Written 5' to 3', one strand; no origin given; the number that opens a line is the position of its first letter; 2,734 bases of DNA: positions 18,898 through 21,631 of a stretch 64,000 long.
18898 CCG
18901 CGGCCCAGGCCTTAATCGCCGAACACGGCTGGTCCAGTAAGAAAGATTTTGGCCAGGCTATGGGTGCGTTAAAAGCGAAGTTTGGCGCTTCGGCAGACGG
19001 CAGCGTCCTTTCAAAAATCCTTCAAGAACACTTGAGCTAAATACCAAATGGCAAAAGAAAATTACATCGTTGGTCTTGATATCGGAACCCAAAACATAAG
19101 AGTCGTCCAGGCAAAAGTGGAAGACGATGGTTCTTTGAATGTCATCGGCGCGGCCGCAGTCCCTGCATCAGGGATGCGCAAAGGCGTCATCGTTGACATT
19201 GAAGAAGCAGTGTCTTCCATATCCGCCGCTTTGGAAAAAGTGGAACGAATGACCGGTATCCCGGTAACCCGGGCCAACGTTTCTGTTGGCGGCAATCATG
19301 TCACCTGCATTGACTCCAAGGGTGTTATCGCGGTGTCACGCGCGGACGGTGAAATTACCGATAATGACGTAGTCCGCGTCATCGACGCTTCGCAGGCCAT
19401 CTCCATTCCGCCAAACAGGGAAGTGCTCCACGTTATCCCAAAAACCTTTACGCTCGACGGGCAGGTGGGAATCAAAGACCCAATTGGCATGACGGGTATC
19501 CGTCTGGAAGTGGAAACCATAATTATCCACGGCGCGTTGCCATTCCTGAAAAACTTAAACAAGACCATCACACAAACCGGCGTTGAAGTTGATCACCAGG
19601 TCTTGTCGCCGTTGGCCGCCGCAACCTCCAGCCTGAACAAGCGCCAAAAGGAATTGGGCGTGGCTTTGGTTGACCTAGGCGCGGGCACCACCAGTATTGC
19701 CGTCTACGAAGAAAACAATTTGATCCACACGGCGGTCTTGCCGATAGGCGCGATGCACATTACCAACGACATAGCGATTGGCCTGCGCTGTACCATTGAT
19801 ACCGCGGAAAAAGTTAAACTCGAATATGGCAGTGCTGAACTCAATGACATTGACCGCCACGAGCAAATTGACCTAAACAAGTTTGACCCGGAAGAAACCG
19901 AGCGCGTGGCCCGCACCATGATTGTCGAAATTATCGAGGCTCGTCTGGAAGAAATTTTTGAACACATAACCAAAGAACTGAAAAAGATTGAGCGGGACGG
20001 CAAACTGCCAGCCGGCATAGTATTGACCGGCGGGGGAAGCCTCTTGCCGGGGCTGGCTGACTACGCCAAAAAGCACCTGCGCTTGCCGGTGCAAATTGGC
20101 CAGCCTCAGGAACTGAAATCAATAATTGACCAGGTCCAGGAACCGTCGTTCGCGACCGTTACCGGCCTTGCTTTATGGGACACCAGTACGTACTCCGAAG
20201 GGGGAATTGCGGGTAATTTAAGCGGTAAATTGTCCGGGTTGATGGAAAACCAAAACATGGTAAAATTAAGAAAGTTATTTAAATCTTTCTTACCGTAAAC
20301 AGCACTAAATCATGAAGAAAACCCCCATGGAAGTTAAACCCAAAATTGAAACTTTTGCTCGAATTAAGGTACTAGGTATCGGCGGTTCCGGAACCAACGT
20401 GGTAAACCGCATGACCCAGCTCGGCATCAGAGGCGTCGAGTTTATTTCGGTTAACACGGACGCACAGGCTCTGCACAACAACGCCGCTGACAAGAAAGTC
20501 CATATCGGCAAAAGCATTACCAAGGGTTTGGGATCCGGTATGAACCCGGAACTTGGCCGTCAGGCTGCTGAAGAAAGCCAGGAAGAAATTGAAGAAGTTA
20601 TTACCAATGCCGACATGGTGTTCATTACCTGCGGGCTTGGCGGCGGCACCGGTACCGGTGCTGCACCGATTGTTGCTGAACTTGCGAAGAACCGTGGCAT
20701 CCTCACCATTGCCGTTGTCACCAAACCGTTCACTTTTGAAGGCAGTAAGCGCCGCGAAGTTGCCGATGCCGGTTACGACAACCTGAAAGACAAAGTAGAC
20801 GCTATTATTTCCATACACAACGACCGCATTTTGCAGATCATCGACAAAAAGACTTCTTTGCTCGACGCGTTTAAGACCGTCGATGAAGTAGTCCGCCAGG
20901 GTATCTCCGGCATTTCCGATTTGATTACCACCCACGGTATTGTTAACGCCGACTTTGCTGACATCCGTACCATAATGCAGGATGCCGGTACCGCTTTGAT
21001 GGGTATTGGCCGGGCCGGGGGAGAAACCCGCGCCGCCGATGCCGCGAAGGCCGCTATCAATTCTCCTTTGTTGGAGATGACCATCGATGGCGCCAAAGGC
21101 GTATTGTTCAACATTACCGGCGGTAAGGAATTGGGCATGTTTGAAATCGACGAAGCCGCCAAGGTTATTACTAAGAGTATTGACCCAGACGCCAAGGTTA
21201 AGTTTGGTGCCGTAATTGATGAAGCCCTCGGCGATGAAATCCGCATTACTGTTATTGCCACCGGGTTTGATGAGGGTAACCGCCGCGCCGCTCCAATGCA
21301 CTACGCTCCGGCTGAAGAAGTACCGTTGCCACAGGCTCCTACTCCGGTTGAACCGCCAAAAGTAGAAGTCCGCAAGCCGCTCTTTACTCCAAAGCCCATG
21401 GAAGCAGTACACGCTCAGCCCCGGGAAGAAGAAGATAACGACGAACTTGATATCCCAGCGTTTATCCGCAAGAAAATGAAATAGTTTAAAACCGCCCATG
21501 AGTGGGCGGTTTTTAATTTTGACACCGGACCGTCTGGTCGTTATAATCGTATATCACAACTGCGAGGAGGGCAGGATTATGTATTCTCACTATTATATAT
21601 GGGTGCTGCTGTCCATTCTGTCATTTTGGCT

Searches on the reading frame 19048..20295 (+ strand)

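Call 64: search_protein_families(library=pfam, proteins=[window:19048-20295:+], max_evalue=0.00001)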
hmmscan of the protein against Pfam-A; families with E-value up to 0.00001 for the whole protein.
window:19048-20295:+ (416 aa): 4 families
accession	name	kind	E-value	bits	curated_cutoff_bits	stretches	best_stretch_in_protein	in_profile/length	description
PF14450.12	FtsA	-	4.6e-36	124.4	31.8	1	206-373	1-127/127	Cell division protein FtsA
PF02491.25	SHS2_FTSA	-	9.7e-29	100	25.4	1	82-160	1-78/79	SHS2 domain inserted in FTSA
PF06723.19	MreB_Mbl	-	3.9e-14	52.7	27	1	176-352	118-305/327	MreB/Mbl protein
PF11104.14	PilM_2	-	2.3e-12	46.9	27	1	190-368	167-329/340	Type IV pilus assembly protein PilM;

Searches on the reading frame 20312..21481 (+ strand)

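Call 64: search_protein_families(library=pfam, proteins=[window:20312-21481:+], max_evalue=0.00001)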
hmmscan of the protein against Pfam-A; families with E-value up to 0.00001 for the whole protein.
window:20312-21481:+ (390 aa): 2 families
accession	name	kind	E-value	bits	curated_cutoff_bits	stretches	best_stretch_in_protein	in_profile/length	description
PF00091.31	Tubulin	-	1.5e-46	159.6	33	1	17-178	1-190/190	Tubulin/FtsZ family, GTPase domain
PF12327.13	FtsZ_C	-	2.9e-35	120.9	27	1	226-320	1-95/95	FtsZ family, C-terminal domain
